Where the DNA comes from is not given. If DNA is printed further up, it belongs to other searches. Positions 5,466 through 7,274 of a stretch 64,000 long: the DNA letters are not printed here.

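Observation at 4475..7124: FGGY kinase plus class II aldolase downstream of a PTS implies a sugar-phosphate to ketose-bisphosphate to triose route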

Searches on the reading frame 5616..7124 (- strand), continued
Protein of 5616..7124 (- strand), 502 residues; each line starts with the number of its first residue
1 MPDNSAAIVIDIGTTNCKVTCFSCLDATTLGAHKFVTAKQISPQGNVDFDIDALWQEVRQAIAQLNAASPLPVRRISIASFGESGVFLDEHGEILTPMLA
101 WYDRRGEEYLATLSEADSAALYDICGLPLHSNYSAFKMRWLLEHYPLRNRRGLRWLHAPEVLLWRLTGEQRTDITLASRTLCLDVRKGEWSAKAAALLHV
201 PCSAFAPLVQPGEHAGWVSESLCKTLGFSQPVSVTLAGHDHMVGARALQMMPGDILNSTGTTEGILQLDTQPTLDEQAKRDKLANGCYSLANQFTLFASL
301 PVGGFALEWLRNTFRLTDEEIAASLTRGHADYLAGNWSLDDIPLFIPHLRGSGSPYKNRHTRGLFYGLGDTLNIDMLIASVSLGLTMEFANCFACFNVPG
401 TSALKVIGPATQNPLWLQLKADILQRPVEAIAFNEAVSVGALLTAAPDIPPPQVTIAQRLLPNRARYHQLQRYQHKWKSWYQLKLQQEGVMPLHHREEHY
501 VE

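Call 14: find_encoding_contigs(protein=P0075, flank=9000, max_places=2)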
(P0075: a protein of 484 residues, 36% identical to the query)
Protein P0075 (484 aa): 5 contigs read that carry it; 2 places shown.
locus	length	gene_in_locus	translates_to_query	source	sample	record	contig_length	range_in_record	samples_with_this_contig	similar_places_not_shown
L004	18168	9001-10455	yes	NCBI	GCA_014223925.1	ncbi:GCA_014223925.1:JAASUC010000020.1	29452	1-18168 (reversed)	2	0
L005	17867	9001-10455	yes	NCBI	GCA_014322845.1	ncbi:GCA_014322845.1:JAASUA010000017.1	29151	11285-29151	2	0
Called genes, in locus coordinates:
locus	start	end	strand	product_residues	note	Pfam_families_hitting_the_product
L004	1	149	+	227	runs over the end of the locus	-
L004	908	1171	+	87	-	-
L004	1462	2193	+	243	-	PF12696:TraG-D_C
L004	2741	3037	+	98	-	-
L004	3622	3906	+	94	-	PF00367:PTS_EIIB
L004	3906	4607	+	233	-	PF02378:PTS_EIIC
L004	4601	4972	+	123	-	PF02378:PTS_EIIC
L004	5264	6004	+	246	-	PF00392:GntR, PF14502:HTH_41 (faint), PF07702:UTRA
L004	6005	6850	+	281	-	PF01116:F_bP_aldolase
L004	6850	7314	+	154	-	PF00359:PTS_EIIA_2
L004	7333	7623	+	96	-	PF02302:PTS_IIB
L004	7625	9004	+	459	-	PF03611:EIIC-GAT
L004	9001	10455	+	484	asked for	PF00370:FGGY_N, PF02782:FGGY_C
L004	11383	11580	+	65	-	PF13333:rve_2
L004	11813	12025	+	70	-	-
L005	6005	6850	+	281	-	PF01116:F_bP_aldolase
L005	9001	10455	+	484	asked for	PF00370:FGGY_N, PF02782:FGGY_C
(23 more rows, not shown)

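Call 15: search_solved_structures(query=window:5616-7124:-, max_evalue=1e-10, show_alignments=0)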
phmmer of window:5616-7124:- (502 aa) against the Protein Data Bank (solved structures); distinct sequences matched with E-value up to 1e-10: 26.
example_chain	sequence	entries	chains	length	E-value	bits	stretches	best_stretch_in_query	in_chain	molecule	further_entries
6k78_B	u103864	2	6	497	1.1e-24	90.5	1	8-445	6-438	Glycerol kinase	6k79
6k78_A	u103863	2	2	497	1.3e-24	90.3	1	8-445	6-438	Glycerol kinase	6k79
2zf5_O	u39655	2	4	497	1.4e-24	90.2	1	8-445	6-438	Glycerol kinase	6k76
3h3n_X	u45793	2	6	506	5.7e-24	88.1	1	4-445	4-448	Glycerol kinase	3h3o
3flc_O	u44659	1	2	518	6.2e-24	88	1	4-445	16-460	Glycerol kinase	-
3h45_X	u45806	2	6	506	7.5e-24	87.7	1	4-445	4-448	Glycerol kinase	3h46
3d7e_O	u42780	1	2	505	1e-23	87.3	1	7-445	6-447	Glycerol kinase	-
1r59_O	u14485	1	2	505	1.6e-23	86.7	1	7-445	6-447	Glycerol kinase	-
1xup_O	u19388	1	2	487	2.5e-23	86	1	8-445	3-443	Glycerol kinase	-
6ude_A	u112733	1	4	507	9.1e-23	84.2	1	7-440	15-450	Glycerol kinase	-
2itm_A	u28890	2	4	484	1.1e-21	80.6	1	8-482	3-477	Xylulose kinase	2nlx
2dpn_A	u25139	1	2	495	3.2e-21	79.1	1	8-447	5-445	Glycerol kinase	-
3g25_A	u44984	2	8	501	6.4e-20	74.8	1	8-445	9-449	Glycerol kinase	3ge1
3gbt_A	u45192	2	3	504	1.3e-18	70.5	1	8-441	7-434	Gluconate kinase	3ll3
7nie_A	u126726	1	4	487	2.5e-18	69.5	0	9-206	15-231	Glycerol kinase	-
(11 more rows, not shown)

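Call 27: find_encoding_contigs(protein=P0080, flank=8000, max_places=1)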
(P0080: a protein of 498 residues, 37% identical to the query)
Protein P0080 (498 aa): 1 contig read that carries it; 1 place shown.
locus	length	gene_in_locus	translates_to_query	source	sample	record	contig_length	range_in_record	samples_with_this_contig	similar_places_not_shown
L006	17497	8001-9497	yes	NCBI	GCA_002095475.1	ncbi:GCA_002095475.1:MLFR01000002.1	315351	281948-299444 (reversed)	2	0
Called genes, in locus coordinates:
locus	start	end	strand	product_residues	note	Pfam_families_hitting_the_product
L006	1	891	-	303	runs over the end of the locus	PF00126:HTH_1, PF03466:LysR_substrate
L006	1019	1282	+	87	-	PF11391:DUF2798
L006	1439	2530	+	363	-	PF00724:Oxidored_FMN, PF01207:Dus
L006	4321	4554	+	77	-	-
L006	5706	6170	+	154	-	PF00359:PTS_EIIA_2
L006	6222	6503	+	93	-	PF02302:PTS_IIB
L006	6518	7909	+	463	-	PF03611:EIIC-GAT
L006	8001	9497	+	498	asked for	PF00370:FGGY_N, PF02782:FGGY_C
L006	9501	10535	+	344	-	PF08240:ADH_N, PF16912:Glu_dehyd_C, PF00107:ADH_zinc_N, PF13602:ADH_zinc_N_2 (weak)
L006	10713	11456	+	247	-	PF00392:GntR, PF22168:DIP2311-like_C (weak), PF07702:UTRA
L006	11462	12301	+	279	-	PF01116:F_bP_aldolase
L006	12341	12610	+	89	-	PF00381:PTS-HPr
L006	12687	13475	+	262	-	PF01975:SurE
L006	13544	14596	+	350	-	PF08240:ADH_N, PF16912:Glu_dehyd_C, PF00107:ADH_zinc_N, PF13602:ADH_zinc_N_2 (weak)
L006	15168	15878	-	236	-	PF00392:GntR, PF02002:TFIIE_alpha (weak), PF07729:FCD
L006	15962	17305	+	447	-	PF00890:FAD_binding_2 (weak), PF01266:DAO, PF12831:FAD_oxidored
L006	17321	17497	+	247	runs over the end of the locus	PF00378:ECH_1, PF16113:ECH_2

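Call 28: find_encoding_contigs(protein=P0110, flank=8000, max_places=1)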
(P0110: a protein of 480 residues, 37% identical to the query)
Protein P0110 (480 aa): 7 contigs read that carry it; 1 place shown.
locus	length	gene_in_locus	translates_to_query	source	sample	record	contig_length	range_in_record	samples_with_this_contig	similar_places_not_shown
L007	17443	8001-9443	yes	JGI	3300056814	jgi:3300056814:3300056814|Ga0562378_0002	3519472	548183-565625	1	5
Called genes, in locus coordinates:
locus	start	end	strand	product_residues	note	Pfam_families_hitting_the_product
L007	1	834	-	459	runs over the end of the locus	PF00083:Sugar_tr, PF07690:MFS_1, PF00083:Sugar_tr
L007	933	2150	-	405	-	PF02746:MR_MLE_N, PF13378:MR_MLE_C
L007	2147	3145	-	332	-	PF00389:2-Hacid_dh, PF02826:2-Hacid_dh_C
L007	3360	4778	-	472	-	-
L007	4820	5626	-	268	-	PF19827:DUF6308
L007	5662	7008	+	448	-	PF07690:MFS_1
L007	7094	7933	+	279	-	PF01116:F_bP_aldolase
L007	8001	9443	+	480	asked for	PF00370:FGGY_N, PF02782:FGGY_C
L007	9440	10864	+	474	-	PF00370:FGGY_N, PF02782:FGGY_C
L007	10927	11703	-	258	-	PF00392:GntR, PF07702:UTRA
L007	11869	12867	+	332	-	PF08240:ADH_N, PF16912:Glu_dehyd_C, PF00107:ADH_zinc_N, PF13602:ADH_zinc_N_2 (faint)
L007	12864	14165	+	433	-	PF07690:MFS_1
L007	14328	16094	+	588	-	PF20446:ABC_N, PF09818:ABC_ATPase, PF21117:MRB1590_C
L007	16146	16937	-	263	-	PF00106:adh_short, PF01370:Epimerase (weak), PF13561:adh_short_C2, PF00106:adh_short (weak)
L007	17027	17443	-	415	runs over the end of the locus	PF14031:D-ser_dehydrat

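Call 29: find_encoding_contigs(protein=P0058, flank=8000, max_places=1)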
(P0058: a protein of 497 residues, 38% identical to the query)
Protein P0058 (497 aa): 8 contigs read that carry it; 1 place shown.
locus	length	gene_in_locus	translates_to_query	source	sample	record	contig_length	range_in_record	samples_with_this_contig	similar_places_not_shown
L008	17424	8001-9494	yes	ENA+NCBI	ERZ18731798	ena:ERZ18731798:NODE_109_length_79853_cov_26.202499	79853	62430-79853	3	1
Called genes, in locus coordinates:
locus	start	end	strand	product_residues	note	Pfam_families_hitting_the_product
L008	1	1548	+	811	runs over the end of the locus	PF01588:tRNA_bind, PF03483:B3_4, PF03484:B5, PF17759:tRNA_synthFbeta, PF03147:FDX-ACB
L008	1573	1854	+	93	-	PF05164:ZapA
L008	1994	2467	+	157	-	-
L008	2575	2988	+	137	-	PF12844:HTH_19, PF13560:HTH_31, PF01381:HTH_3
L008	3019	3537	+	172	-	PF06114:Peptidase_M78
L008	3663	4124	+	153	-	-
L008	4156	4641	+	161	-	PF01243:PNPOx_N (weak), PF12900:Pyridox_ox_2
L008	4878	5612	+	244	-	PF00392:GntR, PF07702:UTRA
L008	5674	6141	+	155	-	PF00359:PTS_EIIA_2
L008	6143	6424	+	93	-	PF02302:PTS_IIB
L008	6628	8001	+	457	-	PF03611:EIIC-GAT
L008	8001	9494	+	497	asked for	PF00370:FGGY_N, PF02782:FGGY_C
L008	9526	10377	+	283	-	PF01116:F_bP_aldolase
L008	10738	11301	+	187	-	PF00578:AhpC-TSA, PF08534:Redoxin, PF02630:SCO1-SenC (faint), PF10417:1-cysPrx_C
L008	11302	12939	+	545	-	PF00890:FAD_binding_2, PF01134:GIDA (weak), PF01266:DAO (weak), PF01494:FAD_binding_3 (weak), PF07992:Pyr_redox_2, PF12831:FAD_oxidored, PF13738:Pyr_redox_3, PF00070:Pyr_redox, +5 more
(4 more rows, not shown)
